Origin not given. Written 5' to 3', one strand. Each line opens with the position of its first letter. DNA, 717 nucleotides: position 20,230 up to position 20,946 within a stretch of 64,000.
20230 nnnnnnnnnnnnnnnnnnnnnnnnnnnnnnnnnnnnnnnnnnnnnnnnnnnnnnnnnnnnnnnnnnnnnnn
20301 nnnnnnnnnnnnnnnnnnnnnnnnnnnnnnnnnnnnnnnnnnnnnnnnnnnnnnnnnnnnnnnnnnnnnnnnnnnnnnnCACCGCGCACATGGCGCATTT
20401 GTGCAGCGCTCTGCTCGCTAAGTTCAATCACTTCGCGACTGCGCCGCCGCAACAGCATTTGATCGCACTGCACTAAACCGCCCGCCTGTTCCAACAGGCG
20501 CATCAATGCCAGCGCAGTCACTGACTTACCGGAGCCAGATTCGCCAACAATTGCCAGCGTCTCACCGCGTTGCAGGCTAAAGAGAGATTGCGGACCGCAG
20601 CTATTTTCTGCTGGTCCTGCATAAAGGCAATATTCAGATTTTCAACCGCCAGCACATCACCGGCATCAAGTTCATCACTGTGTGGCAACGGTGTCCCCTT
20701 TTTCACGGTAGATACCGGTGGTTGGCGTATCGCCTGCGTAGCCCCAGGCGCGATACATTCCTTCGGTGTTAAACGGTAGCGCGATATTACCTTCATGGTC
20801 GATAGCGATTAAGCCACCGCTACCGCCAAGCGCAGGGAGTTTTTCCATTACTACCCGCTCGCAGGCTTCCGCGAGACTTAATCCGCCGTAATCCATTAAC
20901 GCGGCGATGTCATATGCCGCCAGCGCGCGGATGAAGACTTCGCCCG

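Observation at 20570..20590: gsiA frameshift in an A/T homopolymer separates the first Walker A from its start codon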

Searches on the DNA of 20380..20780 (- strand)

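Call 5: search_dna_similar(query=window:20380-20780:-, collection=ecoli_genomes, mode=near, max_rows=40)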
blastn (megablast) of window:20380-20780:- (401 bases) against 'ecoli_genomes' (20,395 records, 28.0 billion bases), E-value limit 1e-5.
Records with a match: 5425; places in all: 5426; records where one place covers at least 80% of the query: 5425.
Genomes with a match: 5425 of 5426; with a place that covers at least 80% of the query: 5425. Places per genome that has any: lowest 1, median 1, highest 2. On chromosomes: 5421 places; on plasmids: 5.
Best place of each record, by identity: >=99% 158; 95-99% 5267.
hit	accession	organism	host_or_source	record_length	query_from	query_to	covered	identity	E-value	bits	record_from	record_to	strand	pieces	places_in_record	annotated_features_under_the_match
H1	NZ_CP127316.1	Escherichia coli strain Ch1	Gallus gallus domesticus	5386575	1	401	100%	99.8%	0e+0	736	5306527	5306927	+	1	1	gsiA: glutathione ABC transporter ATP-binding protein GsiA | iaaA: beta-aspartyl-peptidase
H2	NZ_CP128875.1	Escherichia coli strain TUM14771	Homo sapiens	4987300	1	401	100%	99.8%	0e+0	736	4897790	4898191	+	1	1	gsiA: glutathione ABC transporter ATP-binding protein GsiA | iaaA: beta-aspartyl-peptidase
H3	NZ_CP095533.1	Escherichia coli strain GN02461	Homo sapiens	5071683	1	401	100%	99.8%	0e+0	736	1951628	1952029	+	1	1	gsiA: glutathione ABC transporter ATP-binding protein GsiA | iaaA: beta-aspartyl-peptidase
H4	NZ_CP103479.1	Escherichia coli strain 4621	Homo sapiens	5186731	1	401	100%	99.8%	0e+0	736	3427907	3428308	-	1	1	gsiA: glutathione ABC transporter ATP-binding protein GsiA | iaaA: beta-aspartyl-peptidase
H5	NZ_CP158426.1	Escherichia coli strain NRZ14408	Homo sapiens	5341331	1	401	100%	99.8%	0e+0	736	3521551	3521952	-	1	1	gsiA: glutathione ABC transporter ATP-binding protein GsiA | iaaA: beta-aspartyl-peptidase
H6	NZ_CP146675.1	Escherichia coli strain MS 69-1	Homo sapiens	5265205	1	401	100%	99.8%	0e+0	736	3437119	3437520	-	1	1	gsiA: glutathione ABC transporter ATP-binding protein GsiA | iaaA: beta-aspartyl-peptidase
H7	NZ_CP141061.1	Escherichia coli strain KE55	Homo sapiens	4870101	1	401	100%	99.8%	0e+0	736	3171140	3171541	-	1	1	gsiA: glutathione ABC transporter ATP-binding protein GsiA | iaaA: beta-aspartyl-peptidase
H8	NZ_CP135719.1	Escherichia coli strain TUM1226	missing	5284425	1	401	100%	99.8%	0e+0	736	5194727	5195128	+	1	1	gsiA: glutathione ABC transporter ATP-binding protein GsiA | iaaA: beta-aspartyl-peptidase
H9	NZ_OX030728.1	Escherichia coli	Homo sapiens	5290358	1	401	100%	99.8%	0e+0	736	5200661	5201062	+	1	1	gsiA: glutathione ABC transporter ATP-binding protein GsiA | iaaA: beta-aspartyl-peptidase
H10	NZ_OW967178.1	Escherichia coli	Homo sapiens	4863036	1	401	100%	99.8%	0e+0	736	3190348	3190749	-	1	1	gsiA: glutathione ABC transporter ATP-binding protein GsiA | iaaA: beta-aspartyl-peptidase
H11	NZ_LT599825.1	Escherichia coli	-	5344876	1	401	100%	99.8%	0e+0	736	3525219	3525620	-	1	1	gsiA: glutathione ABC transporter ATP-binding protein GsiA | iaaA: beta-aspartyl-peptidase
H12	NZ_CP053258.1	Escherichia coli strain GF4-3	Guinea fowl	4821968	1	401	100%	99.5%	0e+0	730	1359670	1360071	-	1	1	gsiA: glutathione ABC transporter ATP-binding protein GsiA | iaaA: beta-aspartyl-peptidase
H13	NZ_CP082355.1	Escherichia coli strain VCSW5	Soil/drain sediment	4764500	1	401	100%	99.5%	0e+0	730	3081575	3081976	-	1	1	gsiA: glutathione ABC transporter ATP-binding protein GsiA | iaaA: beta-aspartyl-peptidase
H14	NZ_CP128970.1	Escherichia coli strain TUM1886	missing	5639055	1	401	100%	99.5%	0e+0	730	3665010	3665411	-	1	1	gsiA: glutathione ABC transporter ATP-binding protein GsiA | iaaA: beta-aspartyl-peptidase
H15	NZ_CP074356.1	Escherichia coli strain XJ6.1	bovine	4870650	1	401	100%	99.5%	0e+0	730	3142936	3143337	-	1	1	gsiA: glutathione ABC transporter ATP-binding protein GsiA | iaaA: beta-aspartyl-peptidase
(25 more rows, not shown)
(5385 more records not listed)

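Call 6: get_annotated_region(hit=H1, flank=3000)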
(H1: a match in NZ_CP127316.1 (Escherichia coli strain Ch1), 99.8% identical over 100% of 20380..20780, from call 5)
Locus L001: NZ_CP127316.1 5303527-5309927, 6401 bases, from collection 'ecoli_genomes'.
description: Escherichia coli strain Ch1 chromosome, complete genome
organism: Escherichia coli strain Ch1 (NCBI taxid 562)
replicon: chromosome; assembly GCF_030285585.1
host: Gallus gallus domesticus; source: feces; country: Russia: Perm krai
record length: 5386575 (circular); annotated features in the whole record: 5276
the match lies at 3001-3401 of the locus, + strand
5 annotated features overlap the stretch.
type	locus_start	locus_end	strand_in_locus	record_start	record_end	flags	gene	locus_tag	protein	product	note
CDS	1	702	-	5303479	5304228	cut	moeB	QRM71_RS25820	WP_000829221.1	molybdopterin-synthase adenylyltransferase MoeB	-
CDS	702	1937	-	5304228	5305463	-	moeA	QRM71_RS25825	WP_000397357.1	molybdopterin molybdotransferase MoeA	-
CDS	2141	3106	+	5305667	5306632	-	iaaA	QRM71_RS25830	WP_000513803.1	beta-aspartyl-peptidase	-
CDS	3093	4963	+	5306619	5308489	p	gsiA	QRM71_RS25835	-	glutathione ABC transporter ATP-binding protein GsiA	frameshifted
CDS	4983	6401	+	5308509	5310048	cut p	gsiB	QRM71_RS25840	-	glutathione ABC transporter substrate-binding protein GsiB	frameshifted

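Call 7: get_annotated_region(hit=H2, flank=3000)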
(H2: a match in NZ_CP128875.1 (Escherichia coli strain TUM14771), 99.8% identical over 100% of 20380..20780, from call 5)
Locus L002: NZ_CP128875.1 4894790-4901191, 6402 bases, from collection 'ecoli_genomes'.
description: Escherichia coli strain TUM14771 chromosome, complete genome
organism: Escherichia coli strain TUM14771 (NCBI taxid 562)
replicon: chromosome; assembly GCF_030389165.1
host: Homo sapiens; source: feces; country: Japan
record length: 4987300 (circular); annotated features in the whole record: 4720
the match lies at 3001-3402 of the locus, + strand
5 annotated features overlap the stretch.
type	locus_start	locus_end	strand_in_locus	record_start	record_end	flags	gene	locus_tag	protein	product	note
CDS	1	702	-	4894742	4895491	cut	moeB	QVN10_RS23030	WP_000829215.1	molybdopterin-synthase adenylyltransferase MoeB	-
CDS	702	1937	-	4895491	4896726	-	moeA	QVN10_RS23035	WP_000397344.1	molybdopterin molybdotransferase MoeA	-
CDS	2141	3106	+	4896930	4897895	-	iaaA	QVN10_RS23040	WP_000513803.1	beta-aspartyl-peptidase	-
CDS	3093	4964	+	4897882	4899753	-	gsiA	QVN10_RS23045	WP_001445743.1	glutathione ABC transporter ATP-binding protein GsiA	-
CDS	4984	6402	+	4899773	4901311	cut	gsiB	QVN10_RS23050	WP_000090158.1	glutathione ABC transporter substrate-binding protein GsiB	-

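Call 11: search_dna_similar(query=window:20551-20610:-, collection=ecoli_genomes, mode=near, max_rows=60)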
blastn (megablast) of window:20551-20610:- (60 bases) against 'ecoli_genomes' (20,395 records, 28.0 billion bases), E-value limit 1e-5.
Records with a match: 5393; places in all: 5394; records where one place covers at least 80% of the query: 5393.
Genomes with a match: 5393 of 5426; with a place that covers at least 80% of the query: 5393. Places per genome that has any: lowest 1, median 1, highest 2. On chromosomes: 5389 places; on plasmids: 5.
Best place of each record, by identity: 95-99% 5391; 90-95% 2.
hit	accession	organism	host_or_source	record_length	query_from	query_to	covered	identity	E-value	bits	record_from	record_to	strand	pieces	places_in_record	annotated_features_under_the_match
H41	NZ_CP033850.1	Escherichia coli strain FDAARGOS_497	Homo sapiens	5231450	1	60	100%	98.4%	8e-21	106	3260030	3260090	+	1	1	gsiA: glutathione ABC transporter ATP-binding protein GsiA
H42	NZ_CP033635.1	Escherichia coli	chicken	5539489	1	60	100%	98.4%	8e-21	106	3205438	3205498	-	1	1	gsiA: glutathione ABC transporter ATP-binding protein GsiA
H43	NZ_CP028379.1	Escherichia coli O145 str. RM9872 strain RM9872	Bos taurus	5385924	1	60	100%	98.4%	8e-21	106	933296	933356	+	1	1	gsiA: glutathione ABC transporter ATP-binding protein GsiA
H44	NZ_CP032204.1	Escherichia coli strain AR_0013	missing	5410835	1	60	100%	98.4%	8e-21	106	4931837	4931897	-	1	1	gsiA: glutathione ABC transporter ATP-binding protein GsiA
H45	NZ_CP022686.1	Escherichia coli Nissle 1917 strain Nissle 1917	Homo sapiens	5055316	1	60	100%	98.4%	8e-21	106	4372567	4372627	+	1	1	gsiA: glutathione ABC transporter ATP-binding protein GsiA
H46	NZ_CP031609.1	Escherichia coli strain N3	Homo sapiens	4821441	1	60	100%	98.4%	8e-21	106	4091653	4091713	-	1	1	gsiA: glutathione ABC transporter ATP-binding protein GsiA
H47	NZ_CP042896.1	Escherichia coli strain CFSAN061771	missing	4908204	1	60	100%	98.4%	8e-21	106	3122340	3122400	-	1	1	gsiA: glutathione ABC transporter ATP-binding protein GsiA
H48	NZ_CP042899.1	Escherichia coli strain CFSAN061763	missing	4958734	1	60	100%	98.4%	8e-21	106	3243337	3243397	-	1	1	gsiA: glutathione ABC transporter ATP-binding protein GsiA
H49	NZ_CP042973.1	Escherichia coli strain CFSAN061768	missing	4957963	1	60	100%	98.4%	8e-21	106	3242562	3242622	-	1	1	gsiA: glutathione ABC transporter ATP-binding protein GsiA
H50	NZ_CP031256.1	Escherichia coli strain M16807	Homo sapiens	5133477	1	60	100%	98.4%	8e-21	106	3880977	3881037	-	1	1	gsiA: glutathione ABC transporter ATP-binding protein GsiA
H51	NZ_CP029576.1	Escherichia coli strain DA33135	Homo sapiens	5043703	1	60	100%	98.4%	8e-21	106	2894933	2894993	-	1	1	gsiA: glutathione ABC transporter ATP-binding protein GsiA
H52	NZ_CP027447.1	Escherichia coli strain 2014C-3075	Homo sapiens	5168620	1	60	100%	98.4%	8e-21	106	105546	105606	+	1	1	gsiA: glutathione ABC transporter ATP-binding protein GsiA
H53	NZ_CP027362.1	Escherichia coli strain 95-3192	missing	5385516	1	60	100%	98.4%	8e-21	106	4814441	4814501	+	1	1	gsiA: glutathione ABC transporter ATP-binding protein GsiA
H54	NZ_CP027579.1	Escherichia coli strain 2013C-4282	Homo sapiens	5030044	1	60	100%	98.4%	8e-21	106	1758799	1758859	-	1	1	gsiA: glutathione ABC transporter ATP-binding protein GsiA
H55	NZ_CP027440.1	Escherichia coli strain 2012C-4502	Homo sapiens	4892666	1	60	100%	98.4%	8e-21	106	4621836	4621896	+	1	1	gsiA: glutathione ABC transporter ATP-binding protein GsiA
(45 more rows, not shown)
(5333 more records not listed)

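Call 15: search_dna_similar(query=window:20557-20603:-, collection=ecoli_genomes, mode=near, max_rows=60, max_evalue=10)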
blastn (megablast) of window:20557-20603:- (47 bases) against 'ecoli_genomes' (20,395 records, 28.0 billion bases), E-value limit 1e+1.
Records with a match: 1; places in all: 1; records where one place covers at least 80% of the query: 1.
Genomes with a match: 1 of 5426; with a place that covers at least 80% of the query: 1. Places per genome that has any: lowest 1, median 1, highest 1. On chromosomes: 1 places; on plasmids: 0.
Best place of each record, by identity: 95-99% 1.
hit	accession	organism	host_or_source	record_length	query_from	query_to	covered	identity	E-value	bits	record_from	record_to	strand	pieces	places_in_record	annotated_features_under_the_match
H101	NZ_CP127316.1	Escherichia coli strain Ch1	Gallus gallus domesticus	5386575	1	47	100%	97.9%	9e-14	82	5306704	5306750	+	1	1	gsiA: glutathione ABC transporter ATP-binding protein GsiA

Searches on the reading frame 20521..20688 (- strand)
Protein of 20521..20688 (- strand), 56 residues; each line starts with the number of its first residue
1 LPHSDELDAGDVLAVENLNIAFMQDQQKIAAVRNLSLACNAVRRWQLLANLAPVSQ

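Call 52: search_protein_families(library=ncbifam, proteins=[P0001], max_evalue=1e-20)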
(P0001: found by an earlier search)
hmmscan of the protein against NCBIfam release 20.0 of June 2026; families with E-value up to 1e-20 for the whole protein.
P0001 (561 aa): 153 families (the best 25 are shown)
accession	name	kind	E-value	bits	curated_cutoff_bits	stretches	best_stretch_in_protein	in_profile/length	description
NF007613.0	PRK10261.1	equivalog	0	1257.4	1077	1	1-561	63-623/623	glutathione ABC transporter ATP-binding protein GsiA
NF008453.0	PRK11308.1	subfamily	2e-158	526.9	408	2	247-528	8-287/334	dipeptide ABC transporter ATP-binding protein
NF011659.0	PRK15079.1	equivalog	4.6e-157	521.9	540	2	249-529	9-293/334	murein tripeptide/oligopeptide ABC transporter ATP binding protein OppF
NF011713.0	PRK15134.1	equivalog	3.4e-155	517.6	834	1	30-503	80-527/529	microcin C ABC transporter ATP-binding protein YejF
NF043079.1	MMSYN1_0167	equivalog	6.5e-151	503.9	740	2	29-215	293-479/561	oligopeptide ABC transporter ATP-binding protein OppD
NF007010.1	PRK09473.1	subfamily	2.6e-139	463.4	575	2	21-215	68-259/318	oligopeptide ABC transporter ATP-binding protein OppD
NF043071.1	DppF_dipep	equivalog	1.5e-138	461.8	660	2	245-529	7-289/331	dipeptide ABC transporter ATP-binding subunit DppF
NF008246.0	PRK11022.1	equivalog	4.1e-133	443.5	541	2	27-215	74-262/326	dipeptide ABC transporter ATP-binding protein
NF043078.1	MMSYN1_0168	equivalog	2.8e-132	442.5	800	2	382-518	474-610/649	oligopeptide ABC transporter ATP-binding protein OppF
TIGR02770.1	nickel_nikD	equivalog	2.7e-120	399.9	318.7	2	23-209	44-228/230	nickel import ATP-binding protein NikD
NF047576.1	opine_ATP_CntF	equivalog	5.6e-120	399.5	385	2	26-211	69-254/264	staphylopine uptake ABC transporter ATP-binding protein CntF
NF047578.1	opine_ATP_CntD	equivalog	1.5e-119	398.2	380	2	26-212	69-255/266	staphylopine uptake ABC transporter ATP-binding protein CntD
TIGR02769.1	nickel_nikE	equivalog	5.2e-112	373.6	332.55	2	252-514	3-262/265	nickel import ATP-binding protein NikE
NF007739.0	PRK10419.1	subfamily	3.4e-107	357.9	354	2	252-515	4-264/268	nickel ABC transporter ATP-binding protein NikE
NF011692.0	PRK15112.1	equivalog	6.3e-100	334.2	452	2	250-504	4-253/269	putrescine export ABC transporter ATP-binding protein SapF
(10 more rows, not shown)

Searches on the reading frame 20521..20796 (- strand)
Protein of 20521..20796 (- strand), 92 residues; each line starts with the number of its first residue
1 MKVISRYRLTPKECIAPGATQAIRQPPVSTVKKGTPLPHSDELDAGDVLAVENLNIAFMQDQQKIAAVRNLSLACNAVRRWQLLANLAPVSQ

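Call 52: search_protein_families(library=ncbifam, proteins=[P0001], max_evalue=1e-20)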
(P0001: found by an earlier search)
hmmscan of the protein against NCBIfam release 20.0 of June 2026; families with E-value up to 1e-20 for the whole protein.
P0001 (561 aa): 153 families (the best 25 are shown)
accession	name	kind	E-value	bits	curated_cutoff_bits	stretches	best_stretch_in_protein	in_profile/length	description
NF007613.0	PRK10261.1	equivalog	0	1257.4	1077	1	1-561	63-623/623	glutathione ABC transporter ATP-binding protein GsiA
NF008453.0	PRK11308.1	subfamily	2e-158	526.9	408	2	247-528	8-287/334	dipeptide ABC transporter ATP-binding protein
NF011659.0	PRK15079.1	equivalog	4.6e-157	521.9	540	2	249-529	9-293/334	murein tripeptide/oligopeptide ABC transporter ATP binding protein OppF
NF011713.0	PRK15134.1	equivalog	3.4e-155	517.6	834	1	30-503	80-527/529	microcin C ABC transporter ATP-binding protein YejF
NF043079.1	MMSYN1_0167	equivalog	6.5e-151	503.9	740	2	29-215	293-479/561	oligopeptide ABC transporter ATP-binding protein OppD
NF007010.1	PRK09473.1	subfamily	2.6e-139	463.4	575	2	21-215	68-259/318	oligopeptide ABC transporter ATP-binding protein OppD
NF043071.1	DppF_dipep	equivalog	1.5e-138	461.8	660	2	245-529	7-289/331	dipeptide ABC transporter ATP-binding subunit DppF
NF008246.0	PRK11022.1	equivalog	4.1e-133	443.5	541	2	27-215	74-262/326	dipeptide ABC transporter ATP-binding protein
NF043078.1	MMSYN1_0168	equivalog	2.8e-132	442.5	800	2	382-518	474-610/649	oligopeptide ABC transporter ATP-binding protein OppF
TIGR02770.1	nickel_nikD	equivalog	2.7e-120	399.9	318.7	2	23-209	44-228/230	nickel import ATP-binding protein NikD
NF047576.1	opine_ATP_CntF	equivalog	5.6e-120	399.5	385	2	26-211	69-254/264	staphylopine uptake ABC transporter ATP-binding protein CntF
NF047578.1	opine_ATP_CntD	equivalog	1.5e-119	398.2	380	2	26-212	69-255/266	staphylopine uptake ABC transporter ATP-binding protein CntD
TIGR02769.1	nickel_nikE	equivalog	5.2e-112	373.6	332.55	2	252-514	3-262/265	nickel import ATP-binding protein NikE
NF007739.0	PRK10419.1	subfamily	3.4e-107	357.9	354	2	252-515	4-264/268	nickel ABC transporter ATP-binding protein NikE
NF011692.0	PRK15112.1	equivalog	6.3e-100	334.2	452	2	250-504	4-253/269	putrescine export ABC transporter ATP-binding protein SapF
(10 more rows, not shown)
